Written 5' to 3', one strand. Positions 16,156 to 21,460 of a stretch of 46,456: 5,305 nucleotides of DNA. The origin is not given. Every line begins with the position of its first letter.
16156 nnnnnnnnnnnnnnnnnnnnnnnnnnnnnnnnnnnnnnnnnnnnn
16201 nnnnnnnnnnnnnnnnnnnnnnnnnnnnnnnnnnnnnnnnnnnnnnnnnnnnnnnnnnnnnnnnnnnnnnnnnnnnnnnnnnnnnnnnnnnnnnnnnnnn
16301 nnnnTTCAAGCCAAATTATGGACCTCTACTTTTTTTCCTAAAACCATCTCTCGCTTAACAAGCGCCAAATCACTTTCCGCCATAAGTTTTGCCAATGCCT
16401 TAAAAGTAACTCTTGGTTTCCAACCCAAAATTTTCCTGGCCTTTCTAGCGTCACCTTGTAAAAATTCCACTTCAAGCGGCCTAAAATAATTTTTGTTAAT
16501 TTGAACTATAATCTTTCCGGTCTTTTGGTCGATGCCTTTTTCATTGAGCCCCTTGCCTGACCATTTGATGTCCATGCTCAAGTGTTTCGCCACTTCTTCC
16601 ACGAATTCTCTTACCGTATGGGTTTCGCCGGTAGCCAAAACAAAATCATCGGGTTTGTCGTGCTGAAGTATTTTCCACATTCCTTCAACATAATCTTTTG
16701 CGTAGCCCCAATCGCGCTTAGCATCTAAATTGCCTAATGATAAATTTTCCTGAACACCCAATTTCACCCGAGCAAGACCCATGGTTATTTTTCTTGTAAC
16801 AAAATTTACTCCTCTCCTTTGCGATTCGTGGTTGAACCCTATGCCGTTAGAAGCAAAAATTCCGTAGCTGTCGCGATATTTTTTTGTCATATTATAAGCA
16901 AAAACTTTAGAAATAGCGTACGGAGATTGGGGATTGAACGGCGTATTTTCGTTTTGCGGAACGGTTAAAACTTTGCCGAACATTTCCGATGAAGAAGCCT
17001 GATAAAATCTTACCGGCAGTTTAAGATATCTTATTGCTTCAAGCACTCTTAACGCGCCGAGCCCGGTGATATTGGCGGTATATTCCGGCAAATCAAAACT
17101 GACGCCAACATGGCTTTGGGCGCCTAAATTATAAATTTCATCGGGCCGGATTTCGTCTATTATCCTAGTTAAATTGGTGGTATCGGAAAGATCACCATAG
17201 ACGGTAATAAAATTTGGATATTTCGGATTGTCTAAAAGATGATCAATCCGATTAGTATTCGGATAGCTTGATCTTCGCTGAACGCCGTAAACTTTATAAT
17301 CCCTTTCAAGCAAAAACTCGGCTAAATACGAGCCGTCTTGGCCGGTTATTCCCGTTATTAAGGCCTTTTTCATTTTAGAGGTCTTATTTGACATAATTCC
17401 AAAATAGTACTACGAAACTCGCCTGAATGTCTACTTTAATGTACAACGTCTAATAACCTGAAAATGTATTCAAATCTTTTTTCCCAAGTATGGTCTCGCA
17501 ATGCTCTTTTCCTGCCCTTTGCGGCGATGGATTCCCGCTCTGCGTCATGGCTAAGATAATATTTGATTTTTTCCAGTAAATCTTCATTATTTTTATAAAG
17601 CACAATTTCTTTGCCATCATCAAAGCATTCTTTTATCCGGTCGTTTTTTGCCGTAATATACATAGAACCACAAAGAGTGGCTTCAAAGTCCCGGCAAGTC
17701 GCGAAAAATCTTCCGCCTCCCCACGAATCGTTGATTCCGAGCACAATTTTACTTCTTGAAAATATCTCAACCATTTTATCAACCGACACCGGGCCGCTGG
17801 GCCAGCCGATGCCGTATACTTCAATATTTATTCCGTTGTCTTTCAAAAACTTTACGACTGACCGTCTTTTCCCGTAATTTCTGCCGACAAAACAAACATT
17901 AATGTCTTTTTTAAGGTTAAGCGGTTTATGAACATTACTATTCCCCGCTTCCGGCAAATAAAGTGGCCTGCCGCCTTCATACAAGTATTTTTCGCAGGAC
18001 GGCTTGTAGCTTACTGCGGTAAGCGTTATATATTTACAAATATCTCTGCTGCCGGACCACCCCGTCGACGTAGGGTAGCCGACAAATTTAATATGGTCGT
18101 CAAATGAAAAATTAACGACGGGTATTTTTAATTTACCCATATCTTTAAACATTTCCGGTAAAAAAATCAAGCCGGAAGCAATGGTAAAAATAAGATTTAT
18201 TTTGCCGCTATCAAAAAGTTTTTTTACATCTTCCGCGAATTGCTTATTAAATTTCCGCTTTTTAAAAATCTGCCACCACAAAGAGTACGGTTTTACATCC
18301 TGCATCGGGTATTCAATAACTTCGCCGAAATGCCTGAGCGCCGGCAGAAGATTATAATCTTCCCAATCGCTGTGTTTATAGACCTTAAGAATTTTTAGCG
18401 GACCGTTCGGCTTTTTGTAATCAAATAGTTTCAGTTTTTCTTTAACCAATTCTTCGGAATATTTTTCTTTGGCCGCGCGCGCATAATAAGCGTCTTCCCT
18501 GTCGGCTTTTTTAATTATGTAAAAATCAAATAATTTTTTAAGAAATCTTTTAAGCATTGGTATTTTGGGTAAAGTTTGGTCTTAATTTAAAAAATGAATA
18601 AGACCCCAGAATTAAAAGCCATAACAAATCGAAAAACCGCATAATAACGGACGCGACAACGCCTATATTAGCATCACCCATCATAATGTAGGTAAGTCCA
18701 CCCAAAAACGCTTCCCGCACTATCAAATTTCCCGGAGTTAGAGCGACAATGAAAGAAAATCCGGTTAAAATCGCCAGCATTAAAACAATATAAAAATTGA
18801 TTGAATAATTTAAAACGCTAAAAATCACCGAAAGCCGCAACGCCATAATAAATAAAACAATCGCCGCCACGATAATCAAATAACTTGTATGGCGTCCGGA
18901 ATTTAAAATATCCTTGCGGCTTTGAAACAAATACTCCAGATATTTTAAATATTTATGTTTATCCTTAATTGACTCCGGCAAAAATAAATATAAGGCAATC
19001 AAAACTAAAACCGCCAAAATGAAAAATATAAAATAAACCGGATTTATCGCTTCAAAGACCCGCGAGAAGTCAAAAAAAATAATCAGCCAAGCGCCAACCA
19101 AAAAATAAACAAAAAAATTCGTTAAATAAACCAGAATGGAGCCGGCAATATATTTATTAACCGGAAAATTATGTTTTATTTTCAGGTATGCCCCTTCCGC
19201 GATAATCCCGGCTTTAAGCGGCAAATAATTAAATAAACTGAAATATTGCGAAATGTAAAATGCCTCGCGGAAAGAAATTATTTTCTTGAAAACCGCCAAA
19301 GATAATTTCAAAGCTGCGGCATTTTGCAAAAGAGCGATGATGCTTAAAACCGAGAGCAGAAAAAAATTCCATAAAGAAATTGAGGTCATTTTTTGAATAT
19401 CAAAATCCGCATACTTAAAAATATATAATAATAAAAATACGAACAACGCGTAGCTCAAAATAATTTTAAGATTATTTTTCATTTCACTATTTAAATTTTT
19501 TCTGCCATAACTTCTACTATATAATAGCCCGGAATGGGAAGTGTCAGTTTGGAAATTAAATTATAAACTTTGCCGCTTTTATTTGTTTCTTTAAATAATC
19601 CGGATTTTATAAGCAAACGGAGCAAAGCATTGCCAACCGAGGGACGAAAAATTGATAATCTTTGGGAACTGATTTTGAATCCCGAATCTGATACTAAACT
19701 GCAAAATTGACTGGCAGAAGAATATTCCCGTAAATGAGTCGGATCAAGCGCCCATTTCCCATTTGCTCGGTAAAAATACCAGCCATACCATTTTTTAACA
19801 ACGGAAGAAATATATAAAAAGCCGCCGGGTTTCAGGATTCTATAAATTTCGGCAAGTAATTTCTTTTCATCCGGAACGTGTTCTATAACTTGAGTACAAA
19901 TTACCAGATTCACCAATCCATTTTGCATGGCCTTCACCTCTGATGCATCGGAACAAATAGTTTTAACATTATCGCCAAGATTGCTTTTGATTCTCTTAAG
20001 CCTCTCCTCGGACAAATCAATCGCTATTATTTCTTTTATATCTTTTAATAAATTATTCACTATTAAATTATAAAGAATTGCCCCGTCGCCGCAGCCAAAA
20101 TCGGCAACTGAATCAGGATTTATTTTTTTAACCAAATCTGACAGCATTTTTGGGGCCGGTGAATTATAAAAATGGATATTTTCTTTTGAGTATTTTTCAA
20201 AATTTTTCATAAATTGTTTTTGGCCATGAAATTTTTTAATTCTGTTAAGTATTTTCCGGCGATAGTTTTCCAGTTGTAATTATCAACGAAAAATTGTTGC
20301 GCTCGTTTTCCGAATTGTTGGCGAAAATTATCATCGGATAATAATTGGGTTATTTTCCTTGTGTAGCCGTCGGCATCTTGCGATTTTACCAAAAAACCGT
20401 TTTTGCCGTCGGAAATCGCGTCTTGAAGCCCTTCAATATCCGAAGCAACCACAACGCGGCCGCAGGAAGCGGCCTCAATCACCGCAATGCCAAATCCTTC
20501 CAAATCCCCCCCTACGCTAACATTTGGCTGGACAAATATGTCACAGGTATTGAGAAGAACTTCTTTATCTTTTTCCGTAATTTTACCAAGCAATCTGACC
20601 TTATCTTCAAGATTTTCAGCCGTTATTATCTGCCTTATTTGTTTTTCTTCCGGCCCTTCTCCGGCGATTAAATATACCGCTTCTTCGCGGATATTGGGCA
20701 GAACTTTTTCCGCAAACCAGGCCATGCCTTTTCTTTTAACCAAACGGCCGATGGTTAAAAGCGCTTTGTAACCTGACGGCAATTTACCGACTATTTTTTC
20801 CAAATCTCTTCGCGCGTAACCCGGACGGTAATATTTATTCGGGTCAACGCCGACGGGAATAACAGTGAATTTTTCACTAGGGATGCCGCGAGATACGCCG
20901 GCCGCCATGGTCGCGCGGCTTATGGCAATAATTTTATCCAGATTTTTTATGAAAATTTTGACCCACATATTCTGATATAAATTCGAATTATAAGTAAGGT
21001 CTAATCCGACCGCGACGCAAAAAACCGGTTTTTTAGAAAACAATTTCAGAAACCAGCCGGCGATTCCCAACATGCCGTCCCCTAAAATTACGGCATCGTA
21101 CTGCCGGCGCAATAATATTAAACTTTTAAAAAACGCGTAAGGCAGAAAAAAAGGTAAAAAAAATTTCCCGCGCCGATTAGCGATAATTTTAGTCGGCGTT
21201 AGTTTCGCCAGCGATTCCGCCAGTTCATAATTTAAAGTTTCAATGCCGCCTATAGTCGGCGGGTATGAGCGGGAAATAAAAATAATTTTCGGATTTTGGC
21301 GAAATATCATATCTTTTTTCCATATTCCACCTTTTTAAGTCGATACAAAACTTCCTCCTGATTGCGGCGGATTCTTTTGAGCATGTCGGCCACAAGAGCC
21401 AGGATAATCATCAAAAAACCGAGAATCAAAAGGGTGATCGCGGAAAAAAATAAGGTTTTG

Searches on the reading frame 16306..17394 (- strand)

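Call 6: search_protein_families(library=pfam, proteins=[window:16306-17394:-], max_evalue=0.001)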
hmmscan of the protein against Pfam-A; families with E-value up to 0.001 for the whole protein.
window:16306-17394:- (362 aa): 3 families
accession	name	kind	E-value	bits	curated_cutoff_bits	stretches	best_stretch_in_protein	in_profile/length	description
PF16363.11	GDP_Man_Dehyd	-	1.3e-138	462.5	27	1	12-338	1-332/332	GDP-mannose 4,6 dehydratase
PF01370.27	Epimerase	-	7.2e-67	225.7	20.9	1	11-253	1-239/240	NAD dependent epimerase/dehydratase family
PF04321.23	RmlD_sub_bind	-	9.5e-07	28.6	27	1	10-175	2-141/287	RmlD substrate binding domain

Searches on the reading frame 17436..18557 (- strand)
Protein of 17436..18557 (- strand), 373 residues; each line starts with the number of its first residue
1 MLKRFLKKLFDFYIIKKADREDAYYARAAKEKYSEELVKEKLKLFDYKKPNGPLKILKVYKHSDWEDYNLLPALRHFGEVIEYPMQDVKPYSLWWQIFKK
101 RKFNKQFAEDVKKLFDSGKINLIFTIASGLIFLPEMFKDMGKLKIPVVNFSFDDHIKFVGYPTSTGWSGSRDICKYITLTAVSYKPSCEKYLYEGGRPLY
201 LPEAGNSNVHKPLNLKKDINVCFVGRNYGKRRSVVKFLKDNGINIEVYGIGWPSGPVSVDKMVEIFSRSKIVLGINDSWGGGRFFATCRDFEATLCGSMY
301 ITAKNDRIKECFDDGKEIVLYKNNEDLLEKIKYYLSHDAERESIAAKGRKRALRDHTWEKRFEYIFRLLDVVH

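Call 6: search_protein_families(library=pfam, proteins=[window:17436-18557:-], max_evalue=0.001)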
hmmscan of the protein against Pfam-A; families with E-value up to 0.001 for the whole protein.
window:17436-18557:- (373 aa): 1 family
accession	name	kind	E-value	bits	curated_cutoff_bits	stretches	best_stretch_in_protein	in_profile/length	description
PF13524.12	Glyco_trans_1_2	-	6.7e-33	114.1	25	1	232-365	3-142/144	Glycosyl transferase-like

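Call 11: search_protein_families(library=ncbifam, proteins=[window:17436-18557:-], max_evalue=0.001)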
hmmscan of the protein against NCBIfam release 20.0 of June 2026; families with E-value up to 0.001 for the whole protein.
window:17436-18557:- (373 aa): 0 families

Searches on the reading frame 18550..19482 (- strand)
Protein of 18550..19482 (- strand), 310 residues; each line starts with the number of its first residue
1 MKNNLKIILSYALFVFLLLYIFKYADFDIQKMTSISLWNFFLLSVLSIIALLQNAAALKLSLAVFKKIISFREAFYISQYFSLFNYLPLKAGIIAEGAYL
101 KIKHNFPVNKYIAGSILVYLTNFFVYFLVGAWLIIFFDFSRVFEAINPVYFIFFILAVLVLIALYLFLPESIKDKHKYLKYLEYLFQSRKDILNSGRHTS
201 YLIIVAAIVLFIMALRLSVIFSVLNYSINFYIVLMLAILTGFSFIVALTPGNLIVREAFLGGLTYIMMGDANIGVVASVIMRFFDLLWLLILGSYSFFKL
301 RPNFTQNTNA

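Call 6: search_protein_families(library=pfam, proteins=[window:18550-19482:-], max_evalue=0.001)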
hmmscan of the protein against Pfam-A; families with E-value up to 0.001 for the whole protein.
window:18550-19482:- (310 aa): 1 family
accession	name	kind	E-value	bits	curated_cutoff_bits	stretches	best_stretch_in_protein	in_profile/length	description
PF03706.18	LPG_synthase_TM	-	7.9e-16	58.8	33.4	1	7-293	1-302/302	Lysylphosphatidylglycerol synthase TM region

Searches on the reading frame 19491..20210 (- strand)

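Call 8: search_protein_families(library=pfam, proteins=[window:19491-20210:-], max_evalue=0.001)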
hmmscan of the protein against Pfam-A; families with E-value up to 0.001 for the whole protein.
window:19491-20210:- (239 aa): 9 families
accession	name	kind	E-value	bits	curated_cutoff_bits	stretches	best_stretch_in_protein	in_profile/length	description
PF08241.18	Methyltransf_11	-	3.1e-18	66.6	21.2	1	37-134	2-95/95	Methyltransferase domain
PF13489.12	Methyltransf_23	-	6.1e-16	59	27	1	29-182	20-163/164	Methyltransferase domain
PF13649.12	Methyltransf_25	-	1.6e-15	58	27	1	35-130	1-97/97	Methyltransferase domain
PF13847.12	Methyltransf_31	-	7.9e-15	55.2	27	1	34-138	6-113/145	Methyltransferase domain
PF08242.18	Methyltransf_12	-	1.8e-12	48.2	30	1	37-132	2-98/98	Methyltransferase domain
PF01209.24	Ubie_methyltran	-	2.9e-09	37.1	20.1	1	24-135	40-152/233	ubiE/COQ5 methyltransferase family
PF05148.21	Methyltransf_8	-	4.5e-08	33.7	27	1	12-140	53-162/219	Hypothetical methyltransferase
PF06325.19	PrmA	-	0.00013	22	22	1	23-140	155-264/296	Ribosomal protein L11 methyltransferase (PrmA)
PF05219.18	DREV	-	0.00052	19.7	26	1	31-153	94-203/265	DREV methyltransferase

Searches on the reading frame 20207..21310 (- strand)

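Call 8: search_protein_families(library=pfam, proteins=[window:20207-21310:-], max_evalue=0.001)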
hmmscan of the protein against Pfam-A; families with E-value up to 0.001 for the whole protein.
window:20207-21310:- (367 aa): 6 families
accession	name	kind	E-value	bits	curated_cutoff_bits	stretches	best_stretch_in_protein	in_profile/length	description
PF00534.26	Glycos_transf_1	-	1.7e-37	129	26.4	1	174-339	8-171/172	Glycosyl transferases group 1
PF13692.12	Glyco_trans_1_4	-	1.5e-33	116.5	27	1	183-326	3-142/142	Glycosyl transferases group 1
PF13439.12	Glyco_transf_4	-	1.3e-10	42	28.5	1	21-158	2-169/170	Glycosyltransferase Family 4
PF13524.12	Glyco_trans_1_2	-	9.5e-09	35.8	25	1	223-355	27-143/144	Glycosyl transferase-like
PF20706.3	GT4-conflict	-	3e-06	26.9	26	0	251-351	277-382/385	Family 4 Glycosyltransferase in conflict systems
PF13579.12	Glyco_trans_4_4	-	1.6e-05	25.7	29.7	1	65-154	67-158/158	Glycosyl transferase 4-like domain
